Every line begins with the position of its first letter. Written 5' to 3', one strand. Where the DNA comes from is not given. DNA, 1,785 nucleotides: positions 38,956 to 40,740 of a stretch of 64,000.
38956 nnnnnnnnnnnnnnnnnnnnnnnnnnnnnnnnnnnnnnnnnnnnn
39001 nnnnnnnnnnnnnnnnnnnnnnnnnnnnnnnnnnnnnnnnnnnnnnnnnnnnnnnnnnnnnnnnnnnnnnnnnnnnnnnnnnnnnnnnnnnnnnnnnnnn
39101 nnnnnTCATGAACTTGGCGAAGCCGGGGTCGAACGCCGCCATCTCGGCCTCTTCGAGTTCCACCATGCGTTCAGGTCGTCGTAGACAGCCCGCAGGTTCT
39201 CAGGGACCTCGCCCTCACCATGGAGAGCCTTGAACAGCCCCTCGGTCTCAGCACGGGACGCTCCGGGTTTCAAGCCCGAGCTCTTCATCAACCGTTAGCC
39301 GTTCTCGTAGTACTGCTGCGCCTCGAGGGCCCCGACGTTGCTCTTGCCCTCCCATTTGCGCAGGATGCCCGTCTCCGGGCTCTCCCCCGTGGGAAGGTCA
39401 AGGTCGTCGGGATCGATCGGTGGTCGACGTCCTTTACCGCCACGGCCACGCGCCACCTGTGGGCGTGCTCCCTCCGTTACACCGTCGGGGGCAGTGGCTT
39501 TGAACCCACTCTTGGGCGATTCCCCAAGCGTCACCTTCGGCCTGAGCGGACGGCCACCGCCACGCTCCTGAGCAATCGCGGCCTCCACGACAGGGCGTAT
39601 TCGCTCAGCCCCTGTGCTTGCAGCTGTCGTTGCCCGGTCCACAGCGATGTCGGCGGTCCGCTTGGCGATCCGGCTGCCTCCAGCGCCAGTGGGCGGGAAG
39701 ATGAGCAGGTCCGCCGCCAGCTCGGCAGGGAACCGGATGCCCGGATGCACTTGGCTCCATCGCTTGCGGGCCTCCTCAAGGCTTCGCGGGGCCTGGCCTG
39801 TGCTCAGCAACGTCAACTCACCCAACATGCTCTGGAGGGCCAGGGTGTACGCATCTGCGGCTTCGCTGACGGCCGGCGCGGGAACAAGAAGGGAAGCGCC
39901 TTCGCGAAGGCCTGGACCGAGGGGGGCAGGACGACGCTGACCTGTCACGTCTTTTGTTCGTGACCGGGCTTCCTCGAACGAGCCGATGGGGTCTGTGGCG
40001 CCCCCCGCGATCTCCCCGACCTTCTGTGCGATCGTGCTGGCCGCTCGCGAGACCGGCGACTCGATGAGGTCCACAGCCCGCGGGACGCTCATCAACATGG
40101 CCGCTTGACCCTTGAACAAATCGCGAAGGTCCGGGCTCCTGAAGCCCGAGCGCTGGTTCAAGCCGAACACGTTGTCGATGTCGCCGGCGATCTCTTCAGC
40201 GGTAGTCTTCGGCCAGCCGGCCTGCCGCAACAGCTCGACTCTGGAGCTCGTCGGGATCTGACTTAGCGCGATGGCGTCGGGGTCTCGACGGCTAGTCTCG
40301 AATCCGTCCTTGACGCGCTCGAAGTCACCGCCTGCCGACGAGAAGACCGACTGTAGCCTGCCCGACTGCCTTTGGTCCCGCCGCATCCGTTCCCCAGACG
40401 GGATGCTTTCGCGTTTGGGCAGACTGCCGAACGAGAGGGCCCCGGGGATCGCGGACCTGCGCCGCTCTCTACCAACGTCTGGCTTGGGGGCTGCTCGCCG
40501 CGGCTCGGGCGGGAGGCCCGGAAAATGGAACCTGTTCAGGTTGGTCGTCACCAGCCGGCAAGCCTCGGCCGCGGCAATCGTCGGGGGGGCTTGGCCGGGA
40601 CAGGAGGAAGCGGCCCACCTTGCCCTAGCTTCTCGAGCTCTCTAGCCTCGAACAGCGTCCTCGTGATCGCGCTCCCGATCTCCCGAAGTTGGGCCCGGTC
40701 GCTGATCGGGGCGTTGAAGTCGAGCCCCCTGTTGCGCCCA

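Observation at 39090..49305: Cluster of single-base frameshifts, several in homopolymers: pseudogenisation or assembly error?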

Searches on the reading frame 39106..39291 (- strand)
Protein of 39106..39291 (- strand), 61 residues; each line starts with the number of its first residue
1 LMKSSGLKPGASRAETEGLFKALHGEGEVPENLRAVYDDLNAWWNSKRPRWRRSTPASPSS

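Call 68: search_protein_families(library=phrogs, proteins=[window:39106-39291:-], max_evalue=0.01)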
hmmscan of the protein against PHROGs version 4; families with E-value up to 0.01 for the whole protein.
window:39106-39291:- (61 aa): 0 families

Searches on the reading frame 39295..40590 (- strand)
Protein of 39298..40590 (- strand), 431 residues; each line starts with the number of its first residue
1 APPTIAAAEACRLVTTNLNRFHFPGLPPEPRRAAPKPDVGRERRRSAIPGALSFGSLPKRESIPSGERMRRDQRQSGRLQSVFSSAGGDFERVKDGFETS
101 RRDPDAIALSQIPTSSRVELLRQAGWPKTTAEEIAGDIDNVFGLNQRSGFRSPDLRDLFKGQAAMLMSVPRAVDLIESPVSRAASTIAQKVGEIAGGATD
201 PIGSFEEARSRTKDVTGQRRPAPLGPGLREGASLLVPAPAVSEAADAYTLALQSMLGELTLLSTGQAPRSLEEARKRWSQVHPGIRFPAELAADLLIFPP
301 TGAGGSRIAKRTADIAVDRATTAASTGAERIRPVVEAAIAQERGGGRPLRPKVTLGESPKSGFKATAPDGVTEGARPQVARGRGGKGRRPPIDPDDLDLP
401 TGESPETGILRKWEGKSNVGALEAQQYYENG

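Call 7: search_protein_families(library=pfam, proteins=[window:39295-40551:-], max_evalue=0.01)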
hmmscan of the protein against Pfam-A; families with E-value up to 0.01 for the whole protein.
window:39295-40551:- (418 aa): 0 families

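Call 68: search_protein_families(library=phrogs, proteins=[window:39298-40590:-], max_evalue=0.01)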
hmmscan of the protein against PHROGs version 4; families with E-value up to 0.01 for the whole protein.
window:39298-40590:- (431 aa): 0 families
